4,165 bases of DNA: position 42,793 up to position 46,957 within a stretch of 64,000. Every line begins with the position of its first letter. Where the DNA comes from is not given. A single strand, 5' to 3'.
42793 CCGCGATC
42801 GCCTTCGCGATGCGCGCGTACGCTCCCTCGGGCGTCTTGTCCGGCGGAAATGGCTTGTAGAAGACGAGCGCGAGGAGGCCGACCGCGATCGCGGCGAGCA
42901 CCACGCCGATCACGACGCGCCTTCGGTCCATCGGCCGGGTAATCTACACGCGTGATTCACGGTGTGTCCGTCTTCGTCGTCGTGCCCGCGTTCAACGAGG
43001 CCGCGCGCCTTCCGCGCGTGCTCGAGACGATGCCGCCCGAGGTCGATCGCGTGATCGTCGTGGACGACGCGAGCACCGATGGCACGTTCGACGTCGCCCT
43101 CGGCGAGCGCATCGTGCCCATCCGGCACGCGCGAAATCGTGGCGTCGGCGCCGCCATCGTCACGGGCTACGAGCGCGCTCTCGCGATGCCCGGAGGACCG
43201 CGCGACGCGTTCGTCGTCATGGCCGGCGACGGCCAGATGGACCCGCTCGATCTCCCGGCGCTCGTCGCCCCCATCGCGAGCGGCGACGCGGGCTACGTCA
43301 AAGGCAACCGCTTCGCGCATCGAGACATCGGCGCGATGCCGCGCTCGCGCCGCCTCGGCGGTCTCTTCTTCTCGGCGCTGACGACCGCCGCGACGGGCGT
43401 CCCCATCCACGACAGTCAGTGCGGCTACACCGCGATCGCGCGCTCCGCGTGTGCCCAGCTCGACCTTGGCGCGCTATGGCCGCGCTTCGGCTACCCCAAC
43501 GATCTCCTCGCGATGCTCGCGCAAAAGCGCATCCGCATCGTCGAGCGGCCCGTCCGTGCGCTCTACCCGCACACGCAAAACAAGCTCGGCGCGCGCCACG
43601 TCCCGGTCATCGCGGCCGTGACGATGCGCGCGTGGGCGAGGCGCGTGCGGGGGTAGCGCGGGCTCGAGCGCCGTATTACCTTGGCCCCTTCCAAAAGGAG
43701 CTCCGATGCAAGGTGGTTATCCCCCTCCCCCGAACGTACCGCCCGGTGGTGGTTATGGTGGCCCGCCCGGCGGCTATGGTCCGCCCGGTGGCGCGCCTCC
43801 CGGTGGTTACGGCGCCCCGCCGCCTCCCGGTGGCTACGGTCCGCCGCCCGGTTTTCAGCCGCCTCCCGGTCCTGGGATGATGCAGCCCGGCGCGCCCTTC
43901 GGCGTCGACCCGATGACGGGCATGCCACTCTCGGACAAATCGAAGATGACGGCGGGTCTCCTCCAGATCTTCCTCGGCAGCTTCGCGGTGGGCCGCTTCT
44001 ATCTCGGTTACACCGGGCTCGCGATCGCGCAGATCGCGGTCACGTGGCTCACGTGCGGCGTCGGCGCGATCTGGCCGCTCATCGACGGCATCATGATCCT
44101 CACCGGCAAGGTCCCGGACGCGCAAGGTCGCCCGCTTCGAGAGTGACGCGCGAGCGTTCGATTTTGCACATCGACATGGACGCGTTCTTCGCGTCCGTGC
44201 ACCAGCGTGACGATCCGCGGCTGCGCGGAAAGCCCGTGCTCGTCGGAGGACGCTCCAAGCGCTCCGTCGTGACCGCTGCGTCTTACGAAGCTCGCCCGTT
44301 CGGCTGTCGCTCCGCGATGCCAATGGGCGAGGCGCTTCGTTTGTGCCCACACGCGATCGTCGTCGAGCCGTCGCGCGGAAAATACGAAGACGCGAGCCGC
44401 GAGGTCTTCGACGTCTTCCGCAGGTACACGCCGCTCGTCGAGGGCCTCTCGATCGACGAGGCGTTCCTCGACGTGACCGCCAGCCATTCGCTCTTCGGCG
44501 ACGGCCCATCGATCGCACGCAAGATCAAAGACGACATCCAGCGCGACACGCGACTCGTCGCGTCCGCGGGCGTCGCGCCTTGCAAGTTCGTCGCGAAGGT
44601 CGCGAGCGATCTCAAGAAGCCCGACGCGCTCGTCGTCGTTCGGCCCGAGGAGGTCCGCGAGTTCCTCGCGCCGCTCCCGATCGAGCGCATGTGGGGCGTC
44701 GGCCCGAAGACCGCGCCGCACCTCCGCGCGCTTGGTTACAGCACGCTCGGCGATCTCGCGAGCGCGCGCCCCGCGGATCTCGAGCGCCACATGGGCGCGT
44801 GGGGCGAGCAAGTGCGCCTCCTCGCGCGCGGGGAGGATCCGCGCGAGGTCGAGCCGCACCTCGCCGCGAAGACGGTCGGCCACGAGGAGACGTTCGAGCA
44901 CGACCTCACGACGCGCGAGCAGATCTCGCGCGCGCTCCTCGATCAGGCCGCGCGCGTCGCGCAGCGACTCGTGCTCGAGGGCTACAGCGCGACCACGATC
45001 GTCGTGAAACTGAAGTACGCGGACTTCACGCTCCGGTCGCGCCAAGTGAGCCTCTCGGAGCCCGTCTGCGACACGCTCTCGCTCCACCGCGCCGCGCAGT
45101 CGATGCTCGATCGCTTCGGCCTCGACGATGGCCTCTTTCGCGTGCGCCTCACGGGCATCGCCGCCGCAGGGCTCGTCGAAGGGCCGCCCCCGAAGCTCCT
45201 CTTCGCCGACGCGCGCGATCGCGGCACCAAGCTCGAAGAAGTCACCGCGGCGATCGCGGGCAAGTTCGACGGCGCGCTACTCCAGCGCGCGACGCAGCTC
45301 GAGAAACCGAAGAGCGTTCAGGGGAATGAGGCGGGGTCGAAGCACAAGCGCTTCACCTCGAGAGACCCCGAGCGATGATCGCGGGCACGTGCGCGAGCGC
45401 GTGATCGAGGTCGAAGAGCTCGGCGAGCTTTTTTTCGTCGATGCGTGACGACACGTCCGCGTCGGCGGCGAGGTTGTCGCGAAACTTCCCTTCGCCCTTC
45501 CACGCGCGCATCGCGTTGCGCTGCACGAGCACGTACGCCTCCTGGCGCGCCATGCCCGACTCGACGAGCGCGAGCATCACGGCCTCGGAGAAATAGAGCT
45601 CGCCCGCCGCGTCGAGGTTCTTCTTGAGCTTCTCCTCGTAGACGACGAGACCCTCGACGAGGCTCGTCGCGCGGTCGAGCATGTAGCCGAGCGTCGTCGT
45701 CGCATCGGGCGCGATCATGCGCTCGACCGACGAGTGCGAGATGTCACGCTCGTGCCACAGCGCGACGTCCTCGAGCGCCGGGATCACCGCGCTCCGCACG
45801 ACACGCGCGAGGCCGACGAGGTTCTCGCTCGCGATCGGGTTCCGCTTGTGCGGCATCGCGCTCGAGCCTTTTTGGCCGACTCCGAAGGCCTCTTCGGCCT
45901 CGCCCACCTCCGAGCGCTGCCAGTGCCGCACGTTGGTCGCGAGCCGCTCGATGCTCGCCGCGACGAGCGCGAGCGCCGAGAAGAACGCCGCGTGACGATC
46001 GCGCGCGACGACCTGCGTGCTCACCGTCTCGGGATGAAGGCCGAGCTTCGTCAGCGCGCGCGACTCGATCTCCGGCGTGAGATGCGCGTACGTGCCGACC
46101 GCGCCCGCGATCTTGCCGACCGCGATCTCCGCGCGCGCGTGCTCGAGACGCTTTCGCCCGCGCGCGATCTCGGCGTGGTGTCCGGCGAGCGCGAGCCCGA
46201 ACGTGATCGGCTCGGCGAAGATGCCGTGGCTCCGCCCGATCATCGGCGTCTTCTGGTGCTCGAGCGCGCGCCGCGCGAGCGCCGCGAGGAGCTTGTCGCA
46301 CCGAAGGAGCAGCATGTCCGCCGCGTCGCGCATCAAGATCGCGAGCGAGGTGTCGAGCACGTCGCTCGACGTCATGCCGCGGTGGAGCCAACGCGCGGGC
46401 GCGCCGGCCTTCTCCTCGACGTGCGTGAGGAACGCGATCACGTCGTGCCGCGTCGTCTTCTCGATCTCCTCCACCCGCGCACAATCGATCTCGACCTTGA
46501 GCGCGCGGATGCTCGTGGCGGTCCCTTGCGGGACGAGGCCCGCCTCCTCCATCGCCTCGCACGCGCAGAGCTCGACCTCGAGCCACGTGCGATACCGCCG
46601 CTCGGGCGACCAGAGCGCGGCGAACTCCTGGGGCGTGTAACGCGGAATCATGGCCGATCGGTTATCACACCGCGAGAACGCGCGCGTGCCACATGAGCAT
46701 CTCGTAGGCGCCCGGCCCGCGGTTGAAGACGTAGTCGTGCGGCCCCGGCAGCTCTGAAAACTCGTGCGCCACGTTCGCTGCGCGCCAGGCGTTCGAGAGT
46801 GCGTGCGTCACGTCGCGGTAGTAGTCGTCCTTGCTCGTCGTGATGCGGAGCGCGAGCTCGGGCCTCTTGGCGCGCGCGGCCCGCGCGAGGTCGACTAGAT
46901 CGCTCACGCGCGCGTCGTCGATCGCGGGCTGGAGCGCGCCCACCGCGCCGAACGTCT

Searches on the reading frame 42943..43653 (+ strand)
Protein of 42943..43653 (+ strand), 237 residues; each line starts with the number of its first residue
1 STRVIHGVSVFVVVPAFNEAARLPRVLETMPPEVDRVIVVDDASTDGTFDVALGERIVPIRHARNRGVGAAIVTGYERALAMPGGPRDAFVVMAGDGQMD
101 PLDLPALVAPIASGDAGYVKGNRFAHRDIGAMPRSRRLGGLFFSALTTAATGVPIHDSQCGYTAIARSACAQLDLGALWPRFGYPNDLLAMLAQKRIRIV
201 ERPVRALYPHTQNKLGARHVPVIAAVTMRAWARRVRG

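Call 9: search_protein_families(library=pfam, proteins=[window:42943-43653:+], max_evalue=0.001)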
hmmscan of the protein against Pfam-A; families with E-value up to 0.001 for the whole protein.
window:42943-43653:+ (237 aa): 1 family
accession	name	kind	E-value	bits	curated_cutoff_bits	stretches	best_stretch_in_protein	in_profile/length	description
PF00535.33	Glycos_transf_2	-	2.2e-18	67.2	23.3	1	12-170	2-164/168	Glycosyl transferase family 2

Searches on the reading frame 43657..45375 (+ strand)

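Call 9: search_protein_families(library=pfam, proteins=[window:43657-45375:+], max_evalue=0.001)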
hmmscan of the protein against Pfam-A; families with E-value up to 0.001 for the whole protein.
window:43657-45375:+ (573 aa): 4 families
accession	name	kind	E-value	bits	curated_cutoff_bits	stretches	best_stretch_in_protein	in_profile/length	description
PF00817.25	IMS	-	8.8e-52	175.4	23.2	1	172-318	1-148/148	impB/mucB/samB family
PF11799.13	IMS_C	-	1.6e-23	83.7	20.7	1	405-509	2-102/109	impB/mucB/samB family C-terminal domain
PF11798.14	IMS_HHH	-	4.8e-09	36.4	24.4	1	330-360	1-31/32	IMS family HHH motif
PF10391.15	DNA_pol_lambd_f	-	2.8e-05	24.3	29.8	1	345-379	6-40/51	Fingers domain of DNA polymerase lambda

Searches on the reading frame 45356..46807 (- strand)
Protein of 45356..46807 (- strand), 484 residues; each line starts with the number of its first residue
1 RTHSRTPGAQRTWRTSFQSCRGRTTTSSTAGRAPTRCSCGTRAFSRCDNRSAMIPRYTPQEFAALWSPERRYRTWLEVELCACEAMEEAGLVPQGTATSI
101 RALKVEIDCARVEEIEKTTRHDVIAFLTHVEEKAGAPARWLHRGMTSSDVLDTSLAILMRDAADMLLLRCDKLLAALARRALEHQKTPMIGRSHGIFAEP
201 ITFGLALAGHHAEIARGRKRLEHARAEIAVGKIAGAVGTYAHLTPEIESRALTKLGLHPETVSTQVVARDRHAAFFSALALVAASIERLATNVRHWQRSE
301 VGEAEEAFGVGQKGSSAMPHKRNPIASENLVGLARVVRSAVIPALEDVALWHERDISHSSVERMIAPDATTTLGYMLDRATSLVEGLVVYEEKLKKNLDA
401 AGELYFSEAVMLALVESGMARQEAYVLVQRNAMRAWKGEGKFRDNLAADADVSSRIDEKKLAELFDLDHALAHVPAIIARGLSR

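Call 8: search_protein_families(library=pfam, proteins=[window:45356-46807:-], max_evalue=0.001)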
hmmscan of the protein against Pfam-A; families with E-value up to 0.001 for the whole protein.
window:45356-46807:- (484 aa): 2 families
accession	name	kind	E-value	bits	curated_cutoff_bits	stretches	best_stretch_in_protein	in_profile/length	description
PF00206.25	Lyase_1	-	1.7e-53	182.5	27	1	65-337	13-310/312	Lyase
PF10397.14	ADSL_C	-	8.2e-24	84.2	32.7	1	404-480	2-78/79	Adenylosuccinate lyase C-terminus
